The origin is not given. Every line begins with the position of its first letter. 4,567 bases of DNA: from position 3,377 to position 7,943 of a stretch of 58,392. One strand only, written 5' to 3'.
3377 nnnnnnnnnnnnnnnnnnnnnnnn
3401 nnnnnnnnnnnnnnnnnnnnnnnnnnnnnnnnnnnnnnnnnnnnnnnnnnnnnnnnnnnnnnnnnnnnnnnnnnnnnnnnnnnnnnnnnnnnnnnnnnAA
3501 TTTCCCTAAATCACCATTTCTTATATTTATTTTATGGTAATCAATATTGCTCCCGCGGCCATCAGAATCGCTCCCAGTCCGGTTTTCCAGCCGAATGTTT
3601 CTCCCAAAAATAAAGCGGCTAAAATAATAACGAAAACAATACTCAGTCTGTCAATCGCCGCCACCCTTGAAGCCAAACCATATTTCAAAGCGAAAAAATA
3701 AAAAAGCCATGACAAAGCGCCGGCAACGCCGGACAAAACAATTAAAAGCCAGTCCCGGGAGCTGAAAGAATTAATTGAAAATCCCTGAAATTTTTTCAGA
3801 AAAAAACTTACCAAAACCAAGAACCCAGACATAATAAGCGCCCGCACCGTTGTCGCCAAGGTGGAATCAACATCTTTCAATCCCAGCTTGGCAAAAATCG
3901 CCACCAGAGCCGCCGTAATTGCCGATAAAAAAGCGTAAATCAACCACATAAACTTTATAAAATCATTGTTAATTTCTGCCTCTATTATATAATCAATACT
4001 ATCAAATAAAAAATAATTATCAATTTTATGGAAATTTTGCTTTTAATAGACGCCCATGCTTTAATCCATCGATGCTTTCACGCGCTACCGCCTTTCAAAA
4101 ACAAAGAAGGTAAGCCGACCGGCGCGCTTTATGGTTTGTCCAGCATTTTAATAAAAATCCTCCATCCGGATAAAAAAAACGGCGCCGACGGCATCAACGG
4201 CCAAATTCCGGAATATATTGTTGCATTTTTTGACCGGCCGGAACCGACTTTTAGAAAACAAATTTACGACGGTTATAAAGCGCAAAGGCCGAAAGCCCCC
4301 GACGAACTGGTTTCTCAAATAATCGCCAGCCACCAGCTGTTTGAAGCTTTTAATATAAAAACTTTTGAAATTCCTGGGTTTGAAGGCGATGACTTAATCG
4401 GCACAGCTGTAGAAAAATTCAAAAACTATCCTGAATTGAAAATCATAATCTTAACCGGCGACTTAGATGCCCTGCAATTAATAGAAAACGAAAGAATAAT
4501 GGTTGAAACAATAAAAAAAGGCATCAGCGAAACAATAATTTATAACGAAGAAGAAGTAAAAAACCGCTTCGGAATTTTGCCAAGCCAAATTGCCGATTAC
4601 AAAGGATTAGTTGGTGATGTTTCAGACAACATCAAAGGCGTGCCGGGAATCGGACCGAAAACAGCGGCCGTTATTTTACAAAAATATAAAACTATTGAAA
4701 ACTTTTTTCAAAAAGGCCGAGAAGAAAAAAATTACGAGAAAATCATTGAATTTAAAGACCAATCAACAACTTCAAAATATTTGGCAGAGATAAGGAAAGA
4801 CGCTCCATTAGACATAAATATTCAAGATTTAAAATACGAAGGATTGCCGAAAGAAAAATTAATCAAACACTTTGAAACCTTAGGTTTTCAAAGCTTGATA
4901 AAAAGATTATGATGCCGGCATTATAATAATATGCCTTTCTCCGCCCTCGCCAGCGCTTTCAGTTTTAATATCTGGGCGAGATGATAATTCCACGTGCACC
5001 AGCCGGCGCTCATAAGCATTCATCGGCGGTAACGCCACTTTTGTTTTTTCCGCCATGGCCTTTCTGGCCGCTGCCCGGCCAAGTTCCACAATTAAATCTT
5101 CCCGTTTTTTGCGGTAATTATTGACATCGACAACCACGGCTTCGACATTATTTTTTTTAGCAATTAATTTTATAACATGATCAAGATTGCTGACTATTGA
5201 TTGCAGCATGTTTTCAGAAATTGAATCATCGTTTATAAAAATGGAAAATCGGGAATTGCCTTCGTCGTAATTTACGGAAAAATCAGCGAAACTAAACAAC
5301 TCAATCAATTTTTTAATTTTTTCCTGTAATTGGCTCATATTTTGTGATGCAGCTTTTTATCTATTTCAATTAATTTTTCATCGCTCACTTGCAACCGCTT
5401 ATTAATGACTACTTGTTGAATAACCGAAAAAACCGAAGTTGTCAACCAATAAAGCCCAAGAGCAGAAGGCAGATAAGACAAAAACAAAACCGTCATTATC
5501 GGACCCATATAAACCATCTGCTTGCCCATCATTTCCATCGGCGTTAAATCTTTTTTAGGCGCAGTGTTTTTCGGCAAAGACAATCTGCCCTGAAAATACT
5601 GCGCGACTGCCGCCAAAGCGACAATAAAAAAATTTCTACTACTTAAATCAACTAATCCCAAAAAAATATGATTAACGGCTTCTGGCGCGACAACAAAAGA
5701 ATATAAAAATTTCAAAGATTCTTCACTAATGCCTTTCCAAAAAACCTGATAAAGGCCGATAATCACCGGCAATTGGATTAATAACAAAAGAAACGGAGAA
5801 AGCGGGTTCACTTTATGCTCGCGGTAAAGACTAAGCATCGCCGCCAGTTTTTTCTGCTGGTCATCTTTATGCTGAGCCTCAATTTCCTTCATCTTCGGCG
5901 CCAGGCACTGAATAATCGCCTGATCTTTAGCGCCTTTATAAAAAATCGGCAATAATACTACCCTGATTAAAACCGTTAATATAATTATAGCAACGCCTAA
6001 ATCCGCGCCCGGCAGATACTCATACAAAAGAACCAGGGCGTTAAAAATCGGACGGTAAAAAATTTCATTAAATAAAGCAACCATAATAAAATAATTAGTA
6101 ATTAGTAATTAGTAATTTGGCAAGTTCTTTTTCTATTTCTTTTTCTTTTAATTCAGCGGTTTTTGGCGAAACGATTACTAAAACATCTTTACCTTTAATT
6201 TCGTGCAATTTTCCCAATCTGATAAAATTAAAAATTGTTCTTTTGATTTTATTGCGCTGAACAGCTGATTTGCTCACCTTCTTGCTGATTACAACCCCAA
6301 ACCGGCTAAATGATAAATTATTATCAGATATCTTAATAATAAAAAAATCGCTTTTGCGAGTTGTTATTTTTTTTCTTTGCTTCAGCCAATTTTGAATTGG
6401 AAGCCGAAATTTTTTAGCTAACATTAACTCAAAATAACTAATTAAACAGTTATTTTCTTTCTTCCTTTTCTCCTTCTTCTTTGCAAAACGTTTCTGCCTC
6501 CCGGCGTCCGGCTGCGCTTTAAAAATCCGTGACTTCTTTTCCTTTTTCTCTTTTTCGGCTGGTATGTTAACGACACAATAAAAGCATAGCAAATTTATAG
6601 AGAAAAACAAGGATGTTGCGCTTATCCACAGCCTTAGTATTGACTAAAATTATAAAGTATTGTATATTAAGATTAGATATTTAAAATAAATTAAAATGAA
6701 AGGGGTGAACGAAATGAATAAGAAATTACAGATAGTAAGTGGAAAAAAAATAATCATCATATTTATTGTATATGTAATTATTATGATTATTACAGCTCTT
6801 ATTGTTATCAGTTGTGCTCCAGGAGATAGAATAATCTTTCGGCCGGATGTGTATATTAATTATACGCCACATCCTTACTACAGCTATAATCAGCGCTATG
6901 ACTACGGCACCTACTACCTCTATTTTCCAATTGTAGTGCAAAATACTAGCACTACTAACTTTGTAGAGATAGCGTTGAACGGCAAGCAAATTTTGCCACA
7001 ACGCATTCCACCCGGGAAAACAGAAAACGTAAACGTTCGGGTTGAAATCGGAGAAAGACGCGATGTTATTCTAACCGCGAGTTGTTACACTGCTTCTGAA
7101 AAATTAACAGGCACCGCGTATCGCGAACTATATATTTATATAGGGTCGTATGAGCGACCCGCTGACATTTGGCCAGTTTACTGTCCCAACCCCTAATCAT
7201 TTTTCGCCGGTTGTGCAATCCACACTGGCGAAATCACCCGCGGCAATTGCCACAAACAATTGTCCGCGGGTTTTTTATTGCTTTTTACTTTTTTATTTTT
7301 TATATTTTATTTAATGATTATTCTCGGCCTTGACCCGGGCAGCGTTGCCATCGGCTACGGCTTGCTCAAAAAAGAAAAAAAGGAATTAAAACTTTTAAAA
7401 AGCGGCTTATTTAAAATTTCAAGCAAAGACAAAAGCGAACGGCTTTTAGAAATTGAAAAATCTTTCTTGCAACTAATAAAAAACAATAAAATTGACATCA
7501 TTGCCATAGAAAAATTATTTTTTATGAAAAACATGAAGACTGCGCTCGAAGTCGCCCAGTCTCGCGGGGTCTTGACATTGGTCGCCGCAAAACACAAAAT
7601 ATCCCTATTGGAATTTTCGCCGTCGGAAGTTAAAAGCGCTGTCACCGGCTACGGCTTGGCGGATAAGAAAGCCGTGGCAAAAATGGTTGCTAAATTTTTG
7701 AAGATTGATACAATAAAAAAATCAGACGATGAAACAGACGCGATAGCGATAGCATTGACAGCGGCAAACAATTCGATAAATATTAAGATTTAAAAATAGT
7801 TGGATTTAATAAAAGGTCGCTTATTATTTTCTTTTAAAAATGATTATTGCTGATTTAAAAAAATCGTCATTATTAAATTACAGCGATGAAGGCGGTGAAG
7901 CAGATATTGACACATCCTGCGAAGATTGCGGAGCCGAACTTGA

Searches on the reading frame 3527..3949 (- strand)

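Call 44: search_protein_families(library=pfam, proteins=[window:3527-3949:-], max_evalue=0.001)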
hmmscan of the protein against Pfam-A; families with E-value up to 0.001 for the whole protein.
window:3527-3949:- (140 aa): 1 family
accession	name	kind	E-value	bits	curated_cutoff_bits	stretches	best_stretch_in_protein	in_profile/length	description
PF00892.27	EamA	-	1.4e-22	80.9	28.2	1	2-138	3-134/135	EamA-like transporter family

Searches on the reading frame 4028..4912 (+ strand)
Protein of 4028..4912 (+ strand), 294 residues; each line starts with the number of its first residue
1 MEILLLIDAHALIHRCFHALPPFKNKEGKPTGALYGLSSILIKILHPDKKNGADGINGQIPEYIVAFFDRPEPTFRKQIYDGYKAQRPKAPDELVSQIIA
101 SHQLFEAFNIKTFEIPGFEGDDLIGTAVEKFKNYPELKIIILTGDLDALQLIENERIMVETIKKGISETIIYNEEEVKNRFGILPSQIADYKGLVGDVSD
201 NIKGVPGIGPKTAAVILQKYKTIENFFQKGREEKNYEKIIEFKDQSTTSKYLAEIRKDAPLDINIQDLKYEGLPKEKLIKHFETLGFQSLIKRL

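Call 44: search_protein_families(library=pfam, proteins=[window:4028-4912:+], max_evalue=0.001)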
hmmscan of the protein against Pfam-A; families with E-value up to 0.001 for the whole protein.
window:4028-4912:+ (294 aa): 3 families
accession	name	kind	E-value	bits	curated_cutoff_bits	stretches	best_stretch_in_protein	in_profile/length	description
PF02739.22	5_3_exonuc_N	-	9.5e-45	152.7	34.3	1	4-182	2-164/164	5'-3' exonuclease, N-terminal resolvase-like domain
PF01367.25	5_3_exonuc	-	1.8e-27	96.1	40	1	184-273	2-94/97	5'-3' exonuclease, C-terminal SAM fold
PF00633.29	HHH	-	0.00023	21.3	24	0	202-218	13-29/30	Helix-hairpin-helix motif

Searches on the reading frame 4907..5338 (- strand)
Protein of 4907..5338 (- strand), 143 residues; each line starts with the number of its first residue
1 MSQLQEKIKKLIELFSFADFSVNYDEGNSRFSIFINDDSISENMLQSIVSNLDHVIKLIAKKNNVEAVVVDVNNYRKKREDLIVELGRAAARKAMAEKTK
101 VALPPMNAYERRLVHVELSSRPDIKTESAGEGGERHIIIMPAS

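Call 44: search_protein_families(library=pfam, proteins=[window:4907-5338:-], max_evalue=0.001)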
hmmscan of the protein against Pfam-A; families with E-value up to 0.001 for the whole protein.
window:4907-5338:- (143 aa): 1 family
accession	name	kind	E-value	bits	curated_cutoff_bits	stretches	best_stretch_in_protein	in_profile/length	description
PF01424.28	R3H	-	1.7e-14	54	26.8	1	84-141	4-60/60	R3H domain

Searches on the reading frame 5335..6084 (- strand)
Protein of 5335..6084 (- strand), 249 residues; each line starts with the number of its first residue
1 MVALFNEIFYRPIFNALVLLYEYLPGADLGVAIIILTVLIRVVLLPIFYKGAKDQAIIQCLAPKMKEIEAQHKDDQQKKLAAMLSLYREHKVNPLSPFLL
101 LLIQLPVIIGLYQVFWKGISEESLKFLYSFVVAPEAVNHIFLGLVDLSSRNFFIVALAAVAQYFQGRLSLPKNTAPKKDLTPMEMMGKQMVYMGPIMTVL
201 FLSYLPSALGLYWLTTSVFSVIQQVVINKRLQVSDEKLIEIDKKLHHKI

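Call 44: search_protein_families(library=pfam, proteins=[window:5335-6084:-], max_evalue=0.001)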
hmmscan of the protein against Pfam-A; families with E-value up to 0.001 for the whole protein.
window:5335-6084:- (249 aa): 1 family
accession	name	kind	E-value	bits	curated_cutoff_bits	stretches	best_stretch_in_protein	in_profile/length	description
PF02096.25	60KD_IMP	-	1.5e-42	145.8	35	1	30-229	2-163/163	60Kd inner membrane protein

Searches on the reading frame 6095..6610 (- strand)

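Call 44: search_protein_families(library=pfam, proteins=[window:6095-6610:-], max_evalue=0.001)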
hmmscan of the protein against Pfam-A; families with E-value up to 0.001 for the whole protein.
window:6095-6610:- (171 aa): 1 family
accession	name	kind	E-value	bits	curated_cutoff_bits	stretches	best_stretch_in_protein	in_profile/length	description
PF00825.24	Ribonuclease_P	-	3e-17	63.1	22.3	1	84-167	22-105/109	Ribonuclease P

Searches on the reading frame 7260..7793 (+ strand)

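Call 44: search_protein_families(library=pfam, proteins=[window:7260-7793:+], max_evalue=0.001)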
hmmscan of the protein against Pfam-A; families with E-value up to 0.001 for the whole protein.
window:7260-7793:+ (177 aa): 1 family
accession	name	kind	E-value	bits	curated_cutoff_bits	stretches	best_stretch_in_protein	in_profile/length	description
PF02075.23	RuvC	-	2.7e-41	141.4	22.2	1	21-167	1-147/148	Crossover junction endodeoxyribonuclease RuvC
